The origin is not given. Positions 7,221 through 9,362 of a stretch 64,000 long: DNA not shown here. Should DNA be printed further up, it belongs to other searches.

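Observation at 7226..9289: Stand-alone 613-aa acidic coiled-coil protein that looks highly expressed, with its own promoter and terminator and no recognisable domain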

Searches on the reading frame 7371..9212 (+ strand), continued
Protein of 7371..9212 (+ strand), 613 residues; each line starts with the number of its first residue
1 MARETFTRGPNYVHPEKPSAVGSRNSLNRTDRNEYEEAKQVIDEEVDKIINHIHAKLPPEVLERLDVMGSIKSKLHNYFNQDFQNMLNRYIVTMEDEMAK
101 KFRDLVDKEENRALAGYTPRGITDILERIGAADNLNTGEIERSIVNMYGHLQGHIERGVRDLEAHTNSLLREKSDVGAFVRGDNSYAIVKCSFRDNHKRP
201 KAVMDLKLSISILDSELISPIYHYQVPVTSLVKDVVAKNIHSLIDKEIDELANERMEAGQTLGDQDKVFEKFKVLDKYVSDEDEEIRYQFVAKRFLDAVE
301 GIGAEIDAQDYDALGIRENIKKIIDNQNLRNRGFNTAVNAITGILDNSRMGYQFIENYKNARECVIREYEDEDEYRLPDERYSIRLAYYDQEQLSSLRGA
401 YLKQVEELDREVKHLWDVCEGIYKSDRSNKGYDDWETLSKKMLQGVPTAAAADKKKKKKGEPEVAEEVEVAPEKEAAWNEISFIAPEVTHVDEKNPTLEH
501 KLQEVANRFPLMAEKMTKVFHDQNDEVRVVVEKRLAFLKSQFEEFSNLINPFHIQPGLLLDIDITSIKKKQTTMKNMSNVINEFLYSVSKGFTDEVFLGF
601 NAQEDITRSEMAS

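Call 30: predict_structure(alignment_id=A1)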
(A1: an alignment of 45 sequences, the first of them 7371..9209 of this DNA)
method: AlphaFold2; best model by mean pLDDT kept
length: 613 residues; sequences in the alignment: 45
mean_pLDDT: 67.8   pTM: 0.49
mean pLDDT of the five models: 67.8, 66.1, 63.2, 59.6, 56.6
residues with pLDDT >= 90: 52; 70-90: 264; 50-70: 174; < 50: 123
segments of 3 or more residues with pLDDT < 50: 1-29, 134-136, 173-183, 283-291, 300-308, 445-478, 593-613
pLDDT, mean of each block of 10 residues (from residue 1): 36 33 43 63 75 71 57 72 67 66 71 56 53 53 67 73 64 41 66 82 88 81 63 65 75 76 74 66 45 53 45 60 65 84 86 83 86 63 90 90 92 90 86 74 54 38 35 43 64 76 87 87 81 90 87 88 86 84 83 42 33 32
secondary structure, 60 per line:
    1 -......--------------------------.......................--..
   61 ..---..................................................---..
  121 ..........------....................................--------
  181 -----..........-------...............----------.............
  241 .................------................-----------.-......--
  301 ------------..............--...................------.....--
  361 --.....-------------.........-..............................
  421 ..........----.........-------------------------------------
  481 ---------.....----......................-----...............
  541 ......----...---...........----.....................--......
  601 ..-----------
elements in order: H2-7 H34-56 H59-62 H66-115 H119-130 H137-172 E186-195 E203-213 H228-257 H264-278 H293-298 H313-326 H329-347 E354-358 E363-367 E381-389 H391-430 H435-443 H490-494 H499-520 H526-546 E557-567 H572-588 H595-602

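Call 31: find_homologous_proteins(query=P0210)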
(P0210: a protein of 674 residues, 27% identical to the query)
Query P0210 (674 aa): 32 proteins with E <= 0.001 among 8000 candidates.
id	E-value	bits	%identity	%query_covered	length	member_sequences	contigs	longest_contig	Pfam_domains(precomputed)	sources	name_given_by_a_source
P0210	0.0e+0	1448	100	100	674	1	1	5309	PF27473.1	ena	-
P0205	2.8e-161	556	48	100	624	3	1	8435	PF27473.1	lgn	-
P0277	6.5e-155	535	51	82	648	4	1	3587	PF27473.1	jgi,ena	-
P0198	3.3e-145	503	46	100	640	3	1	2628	PF27473.1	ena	-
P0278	5.7e-61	225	32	72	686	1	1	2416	PF27473.1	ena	-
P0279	2.9e-51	193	28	75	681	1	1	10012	PF27473.1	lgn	-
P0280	3.8e-51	193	28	75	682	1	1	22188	PF27473.1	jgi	jgi:hypothetical protein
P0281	1.0e-48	185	27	75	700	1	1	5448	PF27473.1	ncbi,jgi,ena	ncbi:MAG: cytoplasmic filament protein CfpA [Treponemataceae bacterium]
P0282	1.5e-48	184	27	74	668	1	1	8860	PF27473.1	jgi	-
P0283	1.7e-48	184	27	74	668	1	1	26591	PF27473.1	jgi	-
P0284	6.6e-48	182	27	75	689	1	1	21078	PF27473.1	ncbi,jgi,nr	ncbi:MAG: cytochrome C oxidase subunit II [Spirochaetaceae bacterium]|jgi:hypothetical protein|nr:cy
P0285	1.1e-47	181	25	75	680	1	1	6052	PF27473.1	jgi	jgi:hypothetical protein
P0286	3.1e-47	180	31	60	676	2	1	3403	PF27473.1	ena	-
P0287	1.0e-46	178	28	75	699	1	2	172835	PF27473.1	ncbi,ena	-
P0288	1.9e-46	177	27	75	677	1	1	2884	PF27473.1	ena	-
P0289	6.3e-46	175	27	74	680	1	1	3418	PF27473.1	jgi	-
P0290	1.3e-45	174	30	60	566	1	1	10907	PF27473.1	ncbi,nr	ncbi:MAG: cytochrome C oxidase subunit II, partial [Treponema sp.]|nr:cytochrome C oxidase subunit I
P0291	2.8e-45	173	27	75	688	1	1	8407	PF27473.1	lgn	-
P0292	4.6e-45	173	27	74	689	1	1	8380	PF27473.1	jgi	-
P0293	8.5e-44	168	25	75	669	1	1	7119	PF27473.1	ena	-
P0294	8.9e-43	165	25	74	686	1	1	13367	PF27473.1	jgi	jgi:hypothetical protein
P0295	2.1e-42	164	32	57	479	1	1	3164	PF27473.1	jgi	-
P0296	7.2e-42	162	28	65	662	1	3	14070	PF27473.1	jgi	jgi:hypothetical protein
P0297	1.6e-41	161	29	60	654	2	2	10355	PF27473.1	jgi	jgi:hypothetical protein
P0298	3.9e-41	160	29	59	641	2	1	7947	PF27473.1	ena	-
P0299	8.1e-41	159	26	74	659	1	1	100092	PF27473.1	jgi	jgi:hypothetical protein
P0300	2.7e-40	157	29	59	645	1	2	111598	PF27473.1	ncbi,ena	-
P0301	1.2e-36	145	25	77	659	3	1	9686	PF27473.1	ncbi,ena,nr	ncbi:MAG: cytochrome C oxidase subunit II [Spirochaetes bacterium GWF1_41_5]|nr:MAG: cytochrome C ox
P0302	6.2e-34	136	28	53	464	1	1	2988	PF27473.1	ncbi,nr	ncbi:MAG: cytochrome C oxidase subunit II, partial [Treponema sp.]|nr:cytochrome C oxidase subunit I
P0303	2.7e-32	130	27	60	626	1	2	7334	PF27473.1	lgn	-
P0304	8.4e-30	122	28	60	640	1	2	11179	PF27473.1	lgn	-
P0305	1.5e-29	121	27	59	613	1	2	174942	PF27473.1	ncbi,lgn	-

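Call 36: search_protein_families(library=ncbifam, proteins=[P0281, P0290, P0284, P0134, P0210, P0301, P0287], max_evalue=0.001)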
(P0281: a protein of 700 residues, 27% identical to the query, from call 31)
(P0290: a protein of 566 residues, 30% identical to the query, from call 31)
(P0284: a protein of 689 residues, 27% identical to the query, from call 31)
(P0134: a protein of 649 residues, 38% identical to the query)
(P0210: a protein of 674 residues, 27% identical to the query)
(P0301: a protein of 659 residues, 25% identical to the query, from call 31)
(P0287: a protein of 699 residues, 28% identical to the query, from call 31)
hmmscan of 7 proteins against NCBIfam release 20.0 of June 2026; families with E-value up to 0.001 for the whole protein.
P0281 (700 aa): 1 family
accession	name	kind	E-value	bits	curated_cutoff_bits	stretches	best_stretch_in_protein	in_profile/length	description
NF040882.1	cfpA_ASD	equivalog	0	1235.5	500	1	5-609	1-605/605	cytoplasmic filament protein CfpA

P0290 (566 aa): 1 family
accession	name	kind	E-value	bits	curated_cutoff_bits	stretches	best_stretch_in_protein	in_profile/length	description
NF040882.1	cfpA_ASD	equivalog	6e-280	930.3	500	1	1-501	105-604/605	cytoplasmic filament protein CfpA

P0284 (689 aa): 1 family
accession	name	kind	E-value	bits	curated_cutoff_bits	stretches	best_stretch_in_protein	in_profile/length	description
NF040882.1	cfpA_ASD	equivalog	0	1209.1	500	1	5-608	1-604/605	cytoplasmic filament protein CfpA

P0134 (649 aa): 1 family
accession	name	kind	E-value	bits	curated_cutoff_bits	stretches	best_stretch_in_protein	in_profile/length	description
NF040882.1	cfpA_ASD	equivalog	4.1e-170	567.5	500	1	28-587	24-584/605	cytoplasmic filament protein CfpA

P0210 (674 aa): 1 family
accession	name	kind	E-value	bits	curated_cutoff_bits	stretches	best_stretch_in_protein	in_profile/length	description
NF040882.1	cfpA_ASD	equivalog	3.4e-63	214.4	500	1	120-520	171-573/605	cytoplasmic filament protein CfpA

P0301 (659 aa): 1 family
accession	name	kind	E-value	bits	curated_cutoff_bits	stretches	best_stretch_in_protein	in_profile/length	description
NF040882.1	cfpA_ASD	equivalog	9.9e-292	969.2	500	1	8-606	4-604/605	cytoplasmic filament protein CfpA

P0287 (699 aa): 1 family
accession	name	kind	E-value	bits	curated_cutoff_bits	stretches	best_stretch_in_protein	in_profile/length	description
NF040882.1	cfpA_ASD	equivalog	0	1195.5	500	1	5-608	1-604/605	cytoplasmic filament protein CfpA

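Call 39: find_related_loci(query=A2, collection=genome_contigs, flank=10000)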
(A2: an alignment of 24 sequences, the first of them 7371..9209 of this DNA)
Query A2 (613 aa) in genome_contigs; peptide patterns used: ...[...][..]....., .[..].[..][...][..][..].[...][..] (x = any residue, [..] = any of these).
598 stretches matched a pattern (row limit reached: there are more); 580 encode a relative of the query (tblastn E <= 1e-3); the best 80 are kept; 80 distinct loci.
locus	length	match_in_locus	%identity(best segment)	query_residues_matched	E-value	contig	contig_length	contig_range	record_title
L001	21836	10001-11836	87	1-613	0e+0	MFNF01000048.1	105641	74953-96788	MAG: Candidatus Lambdaproteobacteria bacterium RIFOXYD2_FULL_56_26 rifoxyd2_full_scaffold_51, whole genome shotgun seque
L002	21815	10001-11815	68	1-611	0e+0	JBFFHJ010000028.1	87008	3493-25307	MAG: bacterium isolate Mix_mud16.2022.02.20 k141_2548956_length_87008_cov_13.0000, whole genome shotgun sequence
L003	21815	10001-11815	66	1-611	0e+0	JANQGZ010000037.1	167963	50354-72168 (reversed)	MAG: SAR324 cluster bacterium isolate PL23b_bin.72 k99_1886585, whole genome shotgun sequence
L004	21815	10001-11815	67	1-611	0e+0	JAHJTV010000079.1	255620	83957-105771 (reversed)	MAG: bacterium isolate OS_PC_MetaG.mb.69 OS_PC_MetaG.mb.69_k141_560669, whole genome shotgun sequence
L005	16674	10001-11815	66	1-611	0e+0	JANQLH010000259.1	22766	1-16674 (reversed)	MAG: SAR324 cluster bacterium isolate PL25a_bin.53 k99_4738548, whole genome shotgun sequence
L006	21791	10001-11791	67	1-591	0e+0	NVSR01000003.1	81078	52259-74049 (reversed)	MAG: SAR324 cluster bacterium isolate NORP136 Contig_source1382A_788, whole genome shotgun sequence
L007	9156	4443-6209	63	1-594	0e+0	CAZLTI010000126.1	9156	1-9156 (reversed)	MAG TPA_asm: uncultured Pseudomonadota bacterium isolate binchicken_co397_15 genome assembly, contig: NODE_892_length_91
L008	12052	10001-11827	59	1-612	0e+0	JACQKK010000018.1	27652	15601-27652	MAG: Candidatus Lambdaproteobacteria bacterium isolate NC_groundwater_1175_Ag_S-0.1um_69_214 S_p1_S3_coassembly_k141_113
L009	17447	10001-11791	65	1-607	0e+0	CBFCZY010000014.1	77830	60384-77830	MAG TPA_asm: uncultured bacterium isolate SRR26215677_concoct_114 genome assembly, contig: ERZ25073487.79, whole genome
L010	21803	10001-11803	57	1-611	0e+0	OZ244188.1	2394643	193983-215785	MAG: bacterium isolate fb8845cd-fa64-405a-b175-caf358dbadd0 genome assembly, chromosome: 1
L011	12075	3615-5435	58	1-611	0e+0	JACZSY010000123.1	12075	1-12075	MAG: SAR324 cluster bacterium isolate B11T3L8 B11T3L8_NODE1496, whole genome shotgun sequence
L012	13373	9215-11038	57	1-612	0e+0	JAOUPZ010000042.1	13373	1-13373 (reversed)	MAG: Deltaproteobacteria bacterium isolate 8_1_Oct_SF_Bin72 8_1_Oct_SF_Bin72_scaffold_3017_c1, whole genome shotgun sequ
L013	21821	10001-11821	57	1-611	0e+0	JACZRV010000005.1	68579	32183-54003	MAG: SAR324 cluster bacterium isolate B105T1L10 B105T1L10_NODE239, whole genome shotgun sequence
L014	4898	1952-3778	56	1-611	0e+0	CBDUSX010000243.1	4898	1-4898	MAG TPA_asm: uncultured bacterium isolate SRR22302371_metabat2_53 genome assembly, contig: ERZ26661859.18382, whole geno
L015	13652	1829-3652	57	1-612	0e+0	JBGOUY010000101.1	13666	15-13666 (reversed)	MAG: bacterium isolate OBJ_0618_7090110_128 k141_1371736_length_13666_cov_12.1775, whole genome shotgun sequence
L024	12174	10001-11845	53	1-611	0e+0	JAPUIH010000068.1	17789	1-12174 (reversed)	MAG: SAR324 cluster bacterium isolate KW1-S08_229 KW1-S08_229_cg68, whole genome shotgun sequence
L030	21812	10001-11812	54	1-612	0e+0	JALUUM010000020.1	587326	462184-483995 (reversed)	MAG: Spirochaetales bacterium isolate 128-326_metabat1_scaf2bin.014 128-326_scaffold_1_c2, whole genome shotgun sequence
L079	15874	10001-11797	51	6-612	0e+0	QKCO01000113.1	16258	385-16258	MAG: Treponema sp. isolate SZUA-426 scaffold_10283, whole genome shotgun sequence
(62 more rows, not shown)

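Call 40: fold_search(model_id=the predicted structure, library=pdb)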
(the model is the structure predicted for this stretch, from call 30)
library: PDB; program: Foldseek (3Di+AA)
matches with E <= 10: 36; with E <= 0.001: 0
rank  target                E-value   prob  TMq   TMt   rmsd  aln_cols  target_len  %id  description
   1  9r68_I                5.0e-01  0.16  0.10  0.10  36.4       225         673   14  CPS secretion pathway Wza-Wzc_C1 (Conf 2) (released 2026-03-04)
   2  3cxj_A                3.4e+00  0.04  0.06  0.18  13.6        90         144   17  Crystal structure of an uncharacterized protein from Methanothermobacter thermautotrophicus (released 2008-05-13)
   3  5d0q_C                4.0e+00  0.10  0.06  0.11   6.2        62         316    8  BamACDE complex, outer membrane beta-barrel assembly machinery (BAM) complex (released 2016-03-09)
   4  4jhy                  4.7e+00  0.09  0.07  0.21   7.6        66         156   17  Crystal structure of a TBP-like protein (BDI_3606) from Parabacteroides distasonis ATCC 8503 at 1.90 A resolution (released 2013-04-03)
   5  9gy4_F                5.0e+00  0.03  0.06  0.03  10.2        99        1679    6  60S ribosomal subunit in complex with E3-UFM1 ligase and RQC machinery components NEMF and LTN1 (Composite map) (released 2025-05-14)
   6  4tql_B                5.0e+00  0.03  0.07  0.16  32.3       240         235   12  Computationally designed three helix bundle (released 2014-10-15)
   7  7eru                  5.0e+00  0.03  0.06  0.09  12.0        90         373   16  Crystal structure of L-histidine decarboxylase (C57S mutant) from Photobacterium phosphoreum (released 2022-02-16)
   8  6v05_C                5.2e+00  0.08  0.06  0.18   6.2        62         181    8  Cryo-EM structure of a substrate-engaged Bam complex (released 2020-06-10)
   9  3gwc_A                5.2e+00  0.02  0.07  0.13  13.4       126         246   11  Crystal structure of Mycobacterium tuberculosis thymidylate synthase X bound to FdUMP and FAD (released 2009-04-28)
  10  8aaf_e                5.8e+00  0.09  0.08  0.04   8.0        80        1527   10  Yeast RQC complex in state G (released 2023-03-08)
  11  3hs0_H                5.8e+00  0.08  0.05  0.08   2.5        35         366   17  Cobra Venom Factor (CVF) in complex with human factor B (released 2009-07-07)
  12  6r0y_G                6.2e+00  0.03  0.09  0.19  23.4       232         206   14  Thermus thermophilus V/A-type ATPase/synthase, rotational state 3 (released 2019-08-28)
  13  7lbm_r                6.2e+00  0.01  0.08  0.05  26.4       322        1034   11  Structure of the human Mediator-bound transcription pre-initiation complex (released 2021-03-24)
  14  9ofv_e                6.5e+00  0.08  0.08  0.04   8.0        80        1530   10  Consensus reconstruction of the eukaryotic Ribosome-associated Quality Control complex (released 2025-06-11)
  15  4ycu_B                6.5e+00  0.01  0.05  0.06  19.4       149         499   11  Crystal structure of cladosporin in complex with human lysyl-tRNA synthetase (released 2015-06-10)
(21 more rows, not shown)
